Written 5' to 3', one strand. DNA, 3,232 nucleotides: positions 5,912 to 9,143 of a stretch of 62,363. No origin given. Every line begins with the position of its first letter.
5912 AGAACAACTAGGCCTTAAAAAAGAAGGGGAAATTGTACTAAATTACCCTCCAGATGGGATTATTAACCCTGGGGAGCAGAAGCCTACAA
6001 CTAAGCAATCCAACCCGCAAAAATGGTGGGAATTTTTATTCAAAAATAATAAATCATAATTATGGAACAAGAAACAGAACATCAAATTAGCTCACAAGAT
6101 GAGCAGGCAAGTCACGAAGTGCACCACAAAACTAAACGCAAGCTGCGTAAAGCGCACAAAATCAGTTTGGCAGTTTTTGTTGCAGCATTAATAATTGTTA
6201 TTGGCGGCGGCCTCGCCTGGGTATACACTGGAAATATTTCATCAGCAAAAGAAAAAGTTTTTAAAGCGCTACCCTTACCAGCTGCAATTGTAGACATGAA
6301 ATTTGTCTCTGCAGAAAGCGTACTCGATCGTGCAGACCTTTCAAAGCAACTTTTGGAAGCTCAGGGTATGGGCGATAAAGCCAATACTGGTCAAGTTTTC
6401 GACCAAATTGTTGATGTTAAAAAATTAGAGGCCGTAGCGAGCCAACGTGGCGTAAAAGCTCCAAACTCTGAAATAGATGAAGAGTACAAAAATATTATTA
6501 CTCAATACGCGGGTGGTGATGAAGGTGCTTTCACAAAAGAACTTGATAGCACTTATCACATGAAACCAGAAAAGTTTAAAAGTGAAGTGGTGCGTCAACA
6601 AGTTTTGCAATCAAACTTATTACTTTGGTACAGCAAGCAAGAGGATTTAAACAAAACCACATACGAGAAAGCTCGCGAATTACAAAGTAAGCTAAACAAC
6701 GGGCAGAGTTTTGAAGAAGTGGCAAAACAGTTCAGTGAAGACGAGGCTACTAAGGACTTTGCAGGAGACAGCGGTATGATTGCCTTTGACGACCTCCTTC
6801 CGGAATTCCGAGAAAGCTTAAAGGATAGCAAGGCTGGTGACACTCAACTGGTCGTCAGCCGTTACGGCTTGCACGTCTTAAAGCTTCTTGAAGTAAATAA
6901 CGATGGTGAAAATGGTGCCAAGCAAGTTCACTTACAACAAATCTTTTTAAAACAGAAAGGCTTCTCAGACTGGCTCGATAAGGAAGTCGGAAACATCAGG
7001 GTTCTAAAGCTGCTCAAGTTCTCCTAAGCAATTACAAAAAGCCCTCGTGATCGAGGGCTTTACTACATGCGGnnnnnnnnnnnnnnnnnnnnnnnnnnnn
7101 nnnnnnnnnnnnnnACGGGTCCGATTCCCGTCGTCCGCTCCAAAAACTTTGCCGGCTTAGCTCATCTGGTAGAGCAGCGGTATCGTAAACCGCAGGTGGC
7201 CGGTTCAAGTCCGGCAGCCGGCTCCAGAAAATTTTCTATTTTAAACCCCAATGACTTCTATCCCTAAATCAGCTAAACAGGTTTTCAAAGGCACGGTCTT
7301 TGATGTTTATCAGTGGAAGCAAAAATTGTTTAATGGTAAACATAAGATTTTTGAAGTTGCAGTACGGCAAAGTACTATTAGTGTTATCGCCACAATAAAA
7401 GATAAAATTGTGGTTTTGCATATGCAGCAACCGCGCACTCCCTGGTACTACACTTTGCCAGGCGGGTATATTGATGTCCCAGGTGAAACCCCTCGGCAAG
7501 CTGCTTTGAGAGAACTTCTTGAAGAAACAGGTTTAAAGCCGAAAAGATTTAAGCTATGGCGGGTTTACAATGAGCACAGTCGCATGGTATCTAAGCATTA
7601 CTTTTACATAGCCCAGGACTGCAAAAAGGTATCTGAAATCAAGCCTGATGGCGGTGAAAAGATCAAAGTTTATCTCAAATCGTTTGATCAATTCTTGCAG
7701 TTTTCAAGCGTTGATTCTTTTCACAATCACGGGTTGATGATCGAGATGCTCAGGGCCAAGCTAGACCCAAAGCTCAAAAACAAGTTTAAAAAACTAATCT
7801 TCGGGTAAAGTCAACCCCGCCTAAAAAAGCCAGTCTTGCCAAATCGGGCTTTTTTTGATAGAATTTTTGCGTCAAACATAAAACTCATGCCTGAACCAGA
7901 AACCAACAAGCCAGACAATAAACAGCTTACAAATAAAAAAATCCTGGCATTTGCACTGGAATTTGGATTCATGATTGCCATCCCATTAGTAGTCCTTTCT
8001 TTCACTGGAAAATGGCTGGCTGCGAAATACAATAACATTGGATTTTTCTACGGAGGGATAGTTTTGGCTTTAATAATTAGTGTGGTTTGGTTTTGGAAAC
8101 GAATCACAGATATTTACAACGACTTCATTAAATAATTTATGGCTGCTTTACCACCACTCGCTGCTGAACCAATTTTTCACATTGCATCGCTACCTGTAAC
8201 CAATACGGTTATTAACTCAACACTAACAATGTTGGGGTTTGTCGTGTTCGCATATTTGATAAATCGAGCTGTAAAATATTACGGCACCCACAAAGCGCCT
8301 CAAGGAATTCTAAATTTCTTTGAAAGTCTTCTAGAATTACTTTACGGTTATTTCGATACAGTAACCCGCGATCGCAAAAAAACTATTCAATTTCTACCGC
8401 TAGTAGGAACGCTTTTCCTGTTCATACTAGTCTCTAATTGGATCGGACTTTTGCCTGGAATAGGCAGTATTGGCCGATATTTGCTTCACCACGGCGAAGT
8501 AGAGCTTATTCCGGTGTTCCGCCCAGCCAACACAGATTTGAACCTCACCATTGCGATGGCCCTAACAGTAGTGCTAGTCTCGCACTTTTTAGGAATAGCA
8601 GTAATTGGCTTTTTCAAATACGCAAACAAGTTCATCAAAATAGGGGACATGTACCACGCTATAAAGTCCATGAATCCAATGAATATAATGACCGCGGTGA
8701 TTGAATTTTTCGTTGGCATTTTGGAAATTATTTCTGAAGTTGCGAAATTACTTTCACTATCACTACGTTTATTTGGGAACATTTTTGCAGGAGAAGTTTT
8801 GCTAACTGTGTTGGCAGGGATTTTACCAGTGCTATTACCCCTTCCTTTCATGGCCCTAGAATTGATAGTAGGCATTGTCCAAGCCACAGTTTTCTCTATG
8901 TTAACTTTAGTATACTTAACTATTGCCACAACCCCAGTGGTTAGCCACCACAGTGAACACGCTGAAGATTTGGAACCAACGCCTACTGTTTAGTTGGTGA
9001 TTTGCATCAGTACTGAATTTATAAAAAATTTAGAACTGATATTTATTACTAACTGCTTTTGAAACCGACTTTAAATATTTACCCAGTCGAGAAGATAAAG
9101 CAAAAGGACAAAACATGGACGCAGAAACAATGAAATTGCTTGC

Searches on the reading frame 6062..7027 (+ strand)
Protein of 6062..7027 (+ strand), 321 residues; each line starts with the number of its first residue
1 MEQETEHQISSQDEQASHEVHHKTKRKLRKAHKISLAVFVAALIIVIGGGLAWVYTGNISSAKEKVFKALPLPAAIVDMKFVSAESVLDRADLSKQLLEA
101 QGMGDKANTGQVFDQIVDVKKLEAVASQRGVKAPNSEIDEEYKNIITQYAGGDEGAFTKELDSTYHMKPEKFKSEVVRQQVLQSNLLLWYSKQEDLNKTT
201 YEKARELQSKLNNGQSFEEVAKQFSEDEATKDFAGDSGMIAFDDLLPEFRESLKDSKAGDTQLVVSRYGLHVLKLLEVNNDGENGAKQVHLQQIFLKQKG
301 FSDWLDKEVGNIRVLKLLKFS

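Call 63: search_protein_families(library=pfam, proteins=[window:6062-7027:+], max_evalue=0.00001)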
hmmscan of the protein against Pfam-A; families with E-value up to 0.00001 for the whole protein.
window:6062-7027:+ (321 aa): 2 families
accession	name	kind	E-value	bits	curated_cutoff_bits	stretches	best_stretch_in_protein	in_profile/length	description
PF13616.12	Rotamase_3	-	1.9e-14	54.6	22.5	1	181-277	16-114/116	PPIC-type PPIASE domain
PF00639.27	Rotamase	-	1.3e-13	52.1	21.7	1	193-275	11-95/97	PPIC-type PPIASE domain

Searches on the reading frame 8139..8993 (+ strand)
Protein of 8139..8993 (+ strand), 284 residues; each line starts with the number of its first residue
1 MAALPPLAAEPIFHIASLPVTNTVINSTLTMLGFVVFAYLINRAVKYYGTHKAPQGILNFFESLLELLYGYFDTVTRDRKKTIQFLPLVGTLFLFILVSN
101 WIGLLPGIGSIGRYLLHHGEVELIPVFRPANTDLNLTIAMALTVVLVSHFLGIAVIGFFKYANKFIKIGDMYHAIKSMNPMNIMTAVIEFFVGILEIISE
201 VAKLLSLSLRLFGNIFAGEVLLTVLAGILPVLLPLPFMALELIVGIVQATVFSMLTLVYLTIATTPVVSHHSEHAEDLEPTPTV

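Call 63: search_protein_families(library=pfam, proteins=[window:8139-8993:+], max_evalue=0.00001)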
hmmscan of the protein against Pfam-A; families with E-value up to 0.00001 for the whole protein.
window:8139-8993:+ (284 aa): 1 family
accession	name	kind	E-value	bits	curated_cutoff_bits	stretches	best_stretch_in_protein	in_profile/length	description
PF00119.25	ATP-synt_A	-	1.8e-39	136.3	33.9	1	29-260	6-216/217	ATP synthase A chain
